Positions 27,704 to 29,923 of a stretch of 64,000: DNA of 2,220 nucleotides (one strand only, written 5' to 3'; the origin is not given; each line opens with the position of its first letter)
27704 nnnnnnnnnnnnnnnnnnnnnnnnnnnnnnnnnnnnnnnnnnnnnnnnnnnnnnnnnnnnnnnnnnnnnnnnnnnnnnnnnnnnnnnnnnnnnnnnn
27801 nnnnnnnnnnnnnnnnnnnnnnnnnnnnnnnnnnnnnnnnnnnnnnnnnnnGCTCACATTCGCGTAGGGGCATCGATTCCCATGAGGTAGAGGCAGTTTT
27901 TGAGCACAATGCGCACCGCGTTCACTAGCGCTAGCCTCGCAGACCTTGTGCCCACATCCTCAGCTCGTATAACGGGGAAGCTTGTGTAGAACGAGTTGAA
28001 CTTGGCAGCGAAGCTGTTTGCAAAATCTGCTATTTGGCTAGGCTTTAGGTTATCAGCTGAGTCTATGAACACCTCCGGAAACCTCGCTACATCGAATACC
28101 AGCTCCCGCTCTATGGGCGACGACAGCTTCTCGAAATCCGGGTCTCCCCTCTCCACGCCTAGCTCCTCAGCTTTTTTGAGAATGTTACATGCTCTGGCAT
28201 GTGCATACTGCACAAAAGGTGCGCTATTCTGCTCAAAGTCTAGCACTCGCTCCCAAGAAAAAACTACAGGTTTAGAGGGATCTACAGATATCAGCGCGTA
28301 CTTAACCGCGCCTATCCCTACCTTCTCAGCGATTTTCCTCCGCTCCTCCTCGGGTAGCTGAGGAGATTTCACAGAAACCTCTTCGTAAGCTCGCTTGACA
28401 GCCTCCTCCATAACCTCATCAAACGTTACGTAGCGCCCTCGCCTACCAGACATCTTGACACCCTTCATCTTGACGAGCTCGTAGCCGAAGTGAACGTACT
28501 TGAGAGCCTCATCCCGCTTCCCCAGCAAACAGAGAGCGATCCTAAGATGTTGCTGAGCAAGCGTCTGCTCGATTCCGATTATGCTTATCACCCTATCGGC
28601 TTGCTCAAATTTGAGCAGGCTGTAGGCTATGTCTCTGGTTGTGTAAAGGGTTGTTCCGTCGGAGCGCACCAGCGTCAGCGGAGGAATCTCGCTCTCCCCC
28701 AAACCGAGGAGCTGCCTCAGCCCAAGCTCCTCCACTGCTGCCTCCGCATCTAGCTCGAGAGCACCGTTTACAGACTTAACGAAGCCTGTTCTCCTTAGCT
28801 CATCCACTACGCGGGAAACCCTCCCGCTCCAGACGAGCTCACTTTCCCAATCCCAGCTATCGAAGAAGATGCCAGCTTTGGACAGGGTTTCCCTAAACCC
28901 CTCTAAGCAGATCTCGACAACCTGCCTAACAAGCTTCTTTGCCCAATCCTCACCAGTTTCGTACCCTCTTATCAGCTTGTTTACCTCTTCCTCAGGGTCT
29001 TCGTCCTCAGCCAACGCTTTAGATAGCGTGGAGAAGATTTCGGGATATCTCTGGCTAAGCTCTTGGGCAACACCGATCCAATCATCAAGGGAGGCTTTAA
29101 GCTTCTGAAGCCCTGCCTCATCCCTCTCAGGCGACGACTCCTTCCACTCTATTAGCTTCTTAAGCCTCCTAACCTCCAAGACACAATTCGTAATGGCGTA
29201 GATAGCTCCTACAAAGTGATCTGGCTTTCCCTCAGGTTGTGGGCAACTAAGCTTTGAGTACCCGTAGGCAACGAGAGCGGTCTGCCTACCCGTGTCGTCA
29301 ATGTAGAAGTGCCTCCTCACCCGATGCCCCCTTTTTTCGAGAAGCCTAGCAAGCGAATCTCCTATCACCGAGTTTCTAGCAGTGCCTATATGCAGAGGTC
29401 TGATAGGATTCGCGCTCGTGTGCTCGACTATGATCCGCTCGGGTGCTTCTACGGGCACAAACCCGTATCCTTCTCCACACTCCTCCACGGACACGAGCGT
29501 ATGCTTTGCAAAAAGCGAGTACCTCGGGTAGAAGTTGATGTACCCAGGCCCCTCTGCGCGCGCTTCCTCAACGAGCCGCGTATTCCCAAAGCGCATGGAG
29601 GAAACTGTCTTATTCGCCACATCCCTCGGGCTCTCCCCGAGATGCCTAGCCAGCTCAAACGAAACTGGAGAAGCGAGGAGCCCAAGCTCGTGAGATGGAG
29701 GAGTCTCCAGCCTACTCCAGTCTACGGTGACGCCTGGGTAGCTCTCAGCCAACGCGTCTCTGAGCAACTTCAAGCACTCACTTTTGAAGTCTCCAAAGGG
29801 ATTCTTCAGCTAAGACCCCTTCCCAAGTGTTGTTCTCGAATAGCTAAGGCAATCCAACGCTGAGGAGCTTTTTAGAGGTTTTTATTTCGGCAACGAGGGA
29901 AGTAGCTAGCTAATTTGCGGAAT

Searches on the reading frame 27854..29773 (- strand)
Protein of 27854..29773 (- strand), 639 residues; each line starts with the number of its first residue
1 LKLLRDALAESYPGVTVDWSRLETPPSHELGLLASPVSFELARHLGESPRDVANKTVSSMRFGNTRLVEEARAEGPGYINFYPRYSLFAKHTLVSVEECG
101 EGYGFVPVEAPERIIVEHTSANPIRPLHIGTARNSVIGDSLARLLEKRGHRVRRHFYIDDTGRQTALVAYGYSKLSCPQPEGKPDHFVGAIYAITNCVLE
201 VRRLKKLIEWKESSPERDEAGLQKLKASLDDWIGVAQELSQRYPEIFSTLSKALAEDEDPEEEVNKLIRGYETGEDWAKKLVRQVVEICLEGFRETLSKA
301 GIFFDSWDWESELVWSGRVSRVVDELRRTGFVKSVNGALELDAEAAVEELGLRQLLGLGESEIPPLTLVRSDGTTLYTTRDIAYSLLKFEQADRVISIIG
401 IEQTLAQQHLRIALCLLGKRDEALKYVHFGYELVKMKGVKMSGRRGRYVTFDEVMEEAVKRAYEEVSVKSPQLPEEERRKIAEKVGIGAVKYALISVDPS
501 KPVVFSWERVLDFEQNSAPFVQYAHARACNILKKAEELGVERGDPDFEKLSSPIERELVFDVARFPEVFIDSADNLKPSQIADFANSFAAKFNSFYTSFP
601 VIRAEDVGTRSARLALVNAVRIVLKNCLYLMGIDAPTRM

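Call 18: search_protein_families(library=pfam, proteins=[window:27854-29773:-])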
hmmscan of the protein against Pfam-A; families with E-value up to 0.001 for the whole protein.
window:27854-29773:- (639 aa): 3 families
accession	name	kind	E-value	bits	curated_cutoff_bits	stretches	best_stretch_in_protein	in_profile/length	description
PF00750.26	tRNA-synt_1d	-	1.5e-37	129.8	23.3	2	228-507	83-349/349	tRNA synthetases class I (R), catalytic domain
PF05746.21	DALR_1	-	1.3e-32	112.8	22.3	1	521-639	1-117/117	DALR anticodon binding domain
PF03485.21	Arg_tRNA_synt_N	-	1.4e-12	48.5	21.5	1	3-82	6-84/85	Arginyl tRNA synthetase N terminal domain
